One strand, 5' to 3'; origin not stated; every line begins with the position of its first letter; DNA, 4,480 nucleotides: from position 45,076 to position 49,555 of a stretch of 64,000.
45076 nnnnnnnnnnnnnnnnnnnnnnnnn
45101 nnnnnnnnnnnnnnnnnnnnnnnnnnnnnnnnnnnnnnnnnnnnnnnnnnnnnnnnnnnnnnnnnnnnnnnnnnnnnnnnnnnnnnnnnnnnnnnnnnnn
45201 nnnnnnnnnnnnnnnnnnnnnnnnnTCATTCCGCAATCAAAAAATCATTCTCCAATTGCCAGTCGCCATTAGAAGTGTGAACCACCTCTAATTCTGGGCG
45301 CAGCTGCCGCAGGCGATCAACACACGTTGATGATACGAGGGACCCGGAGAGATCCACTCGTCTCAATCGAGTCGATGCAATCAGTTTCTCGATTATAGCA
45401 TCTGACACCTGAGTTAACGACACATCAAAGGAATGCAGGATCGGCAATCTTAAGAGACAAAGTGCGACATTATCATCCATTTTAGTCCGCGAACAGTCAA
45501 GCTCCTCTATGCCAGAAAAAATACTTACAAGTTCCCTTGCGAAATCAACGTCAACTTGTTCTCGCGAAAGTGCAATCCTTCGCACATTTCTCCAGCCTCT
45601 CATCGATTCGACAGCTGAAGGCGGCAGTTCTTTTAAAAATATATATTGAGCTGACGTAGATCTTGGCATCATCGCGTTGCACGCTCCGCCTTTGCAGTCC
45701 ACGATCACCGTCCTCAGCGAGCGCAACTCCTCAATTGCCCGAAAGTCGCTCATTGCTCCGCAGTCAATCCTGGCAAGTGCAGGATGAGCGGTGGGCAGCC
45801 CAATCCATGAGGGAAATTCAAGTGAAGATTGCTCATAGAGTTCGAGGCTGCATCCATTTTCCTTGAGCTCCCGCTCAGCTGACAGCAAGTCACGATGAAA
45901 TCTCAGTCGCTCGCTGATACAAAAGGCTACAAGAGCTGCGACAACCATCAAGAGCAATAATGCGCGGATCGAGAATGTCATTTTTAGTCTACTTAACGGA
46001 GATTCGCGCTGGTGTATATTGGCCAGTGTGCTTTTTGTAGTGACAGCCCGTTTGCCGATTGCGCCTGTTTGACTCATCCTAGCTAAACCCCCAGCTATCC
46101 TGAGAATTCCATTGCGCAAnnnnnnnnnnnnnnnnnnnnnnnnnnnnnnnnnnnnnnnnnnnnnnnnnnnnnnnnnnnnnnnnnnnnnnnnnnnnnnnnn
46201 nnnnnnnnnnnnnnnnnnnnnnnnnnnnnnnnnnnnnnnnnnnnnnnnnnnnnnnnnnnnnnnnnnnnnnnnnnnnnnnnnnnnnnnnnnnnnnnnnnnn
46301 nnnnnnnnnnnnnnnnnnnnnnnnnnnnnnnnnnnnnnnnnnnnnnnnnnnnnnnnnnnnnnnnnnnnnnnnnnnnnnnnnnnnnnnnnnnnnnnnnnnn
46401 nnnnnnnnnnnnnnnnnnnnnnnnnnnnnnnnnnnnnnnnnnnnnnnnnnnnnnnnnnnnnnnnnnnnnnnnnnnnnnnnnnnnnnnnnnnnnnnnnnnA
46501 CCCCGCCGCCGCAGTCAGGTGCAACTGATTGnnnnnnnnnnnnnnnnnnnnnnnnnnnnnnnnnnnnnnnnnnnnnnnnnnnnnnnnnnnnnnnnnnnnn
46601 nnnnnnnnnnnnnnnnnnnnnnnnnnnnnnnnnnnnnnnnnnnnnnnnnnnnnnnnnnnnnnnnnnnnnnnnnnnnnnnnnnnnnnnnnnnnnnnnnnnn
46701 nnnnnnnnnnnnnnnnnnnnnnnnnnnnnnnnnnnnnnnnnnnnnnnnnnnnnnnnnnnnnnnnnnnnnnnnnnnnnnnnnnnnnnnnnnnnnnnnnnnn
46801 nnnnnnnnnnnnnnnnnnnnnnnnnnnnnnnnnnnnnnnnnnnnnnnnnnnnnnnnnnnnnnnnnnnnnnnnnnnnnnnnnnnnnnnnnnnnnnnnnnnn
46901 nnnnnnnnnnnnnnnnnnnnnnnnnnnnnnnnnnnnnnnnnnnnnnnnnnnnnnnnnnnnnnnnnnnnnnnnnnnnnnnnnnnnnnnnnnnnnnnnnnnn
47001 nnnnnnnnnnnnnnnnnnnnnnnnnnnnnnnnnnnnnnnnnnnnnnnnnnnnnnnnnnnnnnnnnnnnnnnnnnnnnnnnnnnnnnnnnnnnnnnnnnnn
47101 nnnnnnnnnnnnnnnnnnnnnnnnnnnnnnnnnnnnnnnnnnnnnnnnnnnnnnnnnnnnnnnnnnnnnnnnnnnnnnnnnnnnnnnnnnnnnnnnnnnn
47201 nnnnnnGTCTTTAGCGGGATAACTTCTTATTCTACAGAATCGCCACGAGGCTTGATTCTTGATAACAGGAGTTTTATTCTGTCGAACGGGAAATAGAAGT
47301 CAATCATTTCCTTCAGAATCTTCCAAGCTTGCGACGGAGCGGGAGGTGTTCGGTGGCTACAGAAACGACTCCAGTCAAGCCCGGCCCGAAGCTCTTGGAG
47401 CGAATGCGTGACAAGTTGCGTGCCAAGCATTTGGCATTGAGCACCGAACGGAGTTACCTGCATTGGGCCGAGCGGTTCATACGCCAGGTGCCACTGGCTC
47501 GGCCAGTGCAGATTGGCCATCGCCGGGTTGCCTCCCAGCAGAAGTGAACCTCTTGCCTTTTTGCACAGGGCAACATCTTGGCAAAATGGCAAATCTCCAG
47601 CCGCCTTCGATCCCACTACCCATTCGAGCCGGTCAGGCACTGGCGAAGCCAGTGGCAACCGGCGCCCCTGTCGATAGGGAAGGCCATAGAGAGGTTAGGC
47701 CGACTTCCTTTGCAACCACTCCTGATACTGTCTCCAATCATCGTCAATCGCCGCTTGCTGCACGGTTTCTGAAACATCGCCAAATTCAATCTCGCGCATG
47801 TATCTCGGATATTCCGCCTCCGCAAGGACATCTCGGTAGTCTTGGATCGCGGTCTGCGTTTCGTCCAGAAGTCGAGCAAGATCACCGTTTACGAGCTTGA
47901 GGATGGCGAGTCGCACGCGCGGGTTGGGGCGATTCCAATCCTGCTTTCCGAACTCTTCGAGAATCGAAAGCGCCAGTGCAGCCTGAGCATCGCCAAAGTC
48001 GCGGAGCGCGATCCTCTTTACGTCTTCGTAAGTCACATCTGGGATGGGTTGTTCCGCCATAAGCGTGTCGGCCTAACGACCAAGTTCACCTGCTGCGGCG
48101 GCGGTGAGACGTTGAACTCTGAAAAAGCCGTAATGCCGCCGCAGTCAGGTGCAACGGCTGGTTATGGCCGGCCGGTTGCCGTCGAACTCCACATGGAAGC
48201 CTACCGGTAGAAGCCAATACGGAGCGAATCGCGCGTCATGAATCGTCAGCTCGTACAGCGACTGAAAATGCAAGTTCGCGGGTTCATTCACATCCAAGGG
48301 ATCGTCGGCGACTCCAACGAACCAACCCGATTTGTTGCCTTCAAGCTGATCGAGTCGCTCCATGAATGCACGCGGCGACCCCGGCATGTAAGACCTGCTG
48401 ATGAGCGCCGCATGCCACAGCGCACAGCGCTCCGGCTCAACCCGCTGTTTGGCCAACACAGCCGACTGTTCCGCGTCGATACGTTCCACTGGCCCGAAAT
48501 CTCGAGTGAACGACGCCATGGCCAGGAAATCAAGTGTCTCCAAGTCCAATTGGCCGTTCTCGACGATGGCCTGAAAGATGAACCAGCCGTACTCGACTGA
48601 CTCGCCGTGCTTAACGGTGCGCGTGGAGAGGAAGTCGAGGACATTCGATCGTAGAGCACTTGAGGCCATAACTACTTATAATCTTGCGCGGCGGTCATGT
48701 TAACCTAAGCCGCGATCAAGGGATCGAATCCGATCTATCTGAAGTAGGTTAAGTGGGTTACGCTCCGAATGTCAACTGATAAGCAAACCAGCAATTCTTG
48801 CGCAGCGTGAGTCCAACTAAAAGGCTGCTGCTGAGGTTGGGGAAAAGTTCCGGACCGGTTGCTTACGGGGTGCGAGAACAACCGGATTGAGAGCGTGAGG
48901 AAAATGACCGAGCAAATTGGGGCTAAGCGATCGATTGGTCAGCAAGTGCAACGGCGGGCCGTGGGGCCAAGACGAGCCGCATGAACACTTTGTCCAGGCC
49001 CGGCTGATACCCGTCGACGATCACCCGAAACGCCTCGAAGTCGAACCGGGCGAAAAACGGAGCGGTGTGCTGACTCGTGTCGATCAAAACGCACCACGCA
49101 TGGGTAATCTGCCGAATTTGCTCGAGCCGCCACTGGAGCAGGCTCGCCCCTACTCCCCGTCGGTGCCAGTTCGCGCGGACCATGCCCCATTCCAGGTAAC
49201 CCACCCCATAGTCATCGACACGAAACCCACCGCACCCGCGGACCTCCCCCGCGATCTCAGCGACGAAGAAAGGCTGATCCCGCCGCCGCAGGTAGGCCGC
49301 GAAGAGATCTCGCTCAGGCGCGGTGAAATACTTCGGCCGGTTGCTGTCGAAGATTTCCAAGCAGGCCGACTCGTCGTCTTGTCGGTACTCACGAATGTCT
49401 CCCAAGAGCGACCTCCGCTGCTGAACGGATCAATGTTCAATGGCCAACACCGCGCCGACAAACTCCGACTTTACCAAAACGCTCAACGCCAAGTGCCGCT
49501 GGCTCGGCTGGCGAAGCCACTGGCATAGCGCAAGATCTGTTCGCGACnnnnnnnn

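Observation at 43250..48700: Repeat-punctuated island of orphan immunity-type cassettes with duplicated tyrosine-recombinase 5' fragments (integron/CALIN-like or immunity-island architecture)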

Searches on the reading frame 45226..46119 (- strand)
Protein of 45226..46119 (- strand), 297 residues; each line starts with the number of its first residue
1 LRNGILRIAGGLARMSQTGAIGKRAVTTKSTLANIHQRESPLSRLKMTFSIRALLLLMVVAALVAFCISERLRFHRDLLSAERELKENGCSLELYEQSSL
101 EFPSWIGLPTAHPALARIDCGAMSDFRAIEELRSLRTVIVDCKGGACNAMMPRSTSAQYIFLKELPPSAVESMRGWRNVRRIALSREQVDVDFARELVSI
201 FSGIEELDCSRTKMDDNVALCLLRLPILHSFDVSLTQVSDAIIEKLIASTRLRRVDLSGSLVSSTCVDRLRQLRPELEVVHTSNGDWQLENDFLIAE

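Call 9: search_protein_families(library=pfam, proteins=[window:45226-46119:-], max_evalue=0.01)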
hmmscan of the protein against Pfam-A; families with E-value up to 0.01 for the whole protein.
window:45226-46119:- (297 aa): 0 families

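Call 39: search_protein_families(library=ncbifam, proteins=[window:45226-46119:-], max_evalue=0.1)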
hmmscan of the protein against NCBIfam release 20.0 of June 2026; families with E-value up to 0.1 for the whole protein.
window:45226-46119:- (297 aa): 1 family
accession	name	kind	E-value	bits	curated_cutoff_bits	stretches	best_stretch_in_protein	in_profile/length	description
NF038076.1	fam_STM4015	hypoth_equivalog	0.065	12.3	275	0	212-283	189-266/290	STM4015 family protein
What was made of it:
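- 45226..46119 (-): Low-GC gene with an N-terminal hydrophobic segment. The LRR assignment is not confirmed. Weak NCBIfam hit to STM4015, E 0.065 (call 39).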

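Call 65: search_protein_families(library=pfam, proteins=[window:45226-45975:-], max_evalue=0.01)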
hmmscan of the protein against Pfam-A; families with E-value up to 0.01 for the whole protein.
window:45226-45975:- (249 aa): 0 families
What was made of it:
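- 45226..46119 (-): No Pfam hit (calls 9, 65).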

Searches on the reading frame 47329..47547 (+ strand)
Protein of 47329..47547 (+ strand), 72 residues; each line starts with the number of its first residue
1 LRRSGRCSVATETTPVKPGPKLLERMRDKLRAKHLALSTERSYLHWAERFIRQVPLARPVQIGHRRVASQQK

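Call 9: search_protein_families(library=pfam, proteins=[window:47329-47547:+], max_evalue=0.01)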
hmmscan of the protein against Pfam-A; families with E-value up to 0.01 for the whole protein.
window:47329-47547:+ (72 aa): 1 family
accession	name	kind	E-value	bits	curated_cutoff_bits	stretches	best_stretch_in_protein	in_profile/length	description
PF13495.12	Phage_int_SAM_4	-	1.2e-07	32.5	27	1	22-66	1-45/85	Phage integrase, N-terminal SAM-like domain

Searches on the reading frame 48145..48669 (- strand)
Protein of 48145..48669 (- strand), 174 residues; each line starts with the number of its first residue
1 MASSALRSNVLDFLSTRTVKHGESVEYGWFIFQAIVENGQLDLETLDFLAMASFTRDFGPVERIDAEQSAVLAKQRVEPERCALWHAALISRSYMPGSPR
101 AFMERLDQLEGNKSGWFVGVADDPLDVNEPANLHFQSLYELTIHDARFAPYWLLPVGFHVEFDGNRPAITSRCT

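Call 9: search_protein_families(library=pfam, proteins=[window:48145-48669:-], max_evalue=0.01)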
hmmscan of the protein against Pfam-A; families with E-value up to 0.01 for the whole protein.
window:48145-48669:- (174 aa): 1 family
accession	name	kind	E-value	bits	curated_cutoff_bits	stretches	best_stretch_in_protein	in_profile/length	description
PF24719.1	Imm33-like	-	7.9e-07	29.3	27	1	67-165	1-95/103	Imm33-like domain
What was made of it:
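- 48145..48669 (-): Cassette gene, Imm33-like domain. Pfam PF24719, E 8e-7 (call 9).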

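Call 39: search_protein_families(library=ncbifam, proteins=[window:48145-48669:-], max_evalue=0.1)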
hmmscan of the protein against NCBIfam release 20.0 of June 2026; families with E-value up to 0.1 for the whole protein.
window:48145-48669:- (174 aa): 0 families

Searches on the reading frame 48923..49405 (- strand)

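Call 9: search_protein_families(library=pfam, proteins=[window:48923-49405:-], max_evalue=0.01)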
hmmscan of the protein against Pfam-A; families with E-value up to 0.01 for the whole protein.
window:48923-49405:- (160 aa): 3 families
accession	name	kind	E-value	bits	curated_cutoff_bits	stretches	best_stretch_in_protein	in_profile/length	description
PF00583.31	Acetyltransf_1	-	8.2e-11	42.6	20.7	1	15-123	4-116/116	Acetyltransferase (GNAT) family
PF13508.13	Acetyltransf_7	-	1.2e-08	35.7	27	1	44-124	3-83/84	Acetyltransferase (GNAT) domain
PF13673.13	Acetyltransf_10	-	2.8e-06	27.8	23.6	1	35-126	22-110/128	Acetyltransferase (GNAT) domain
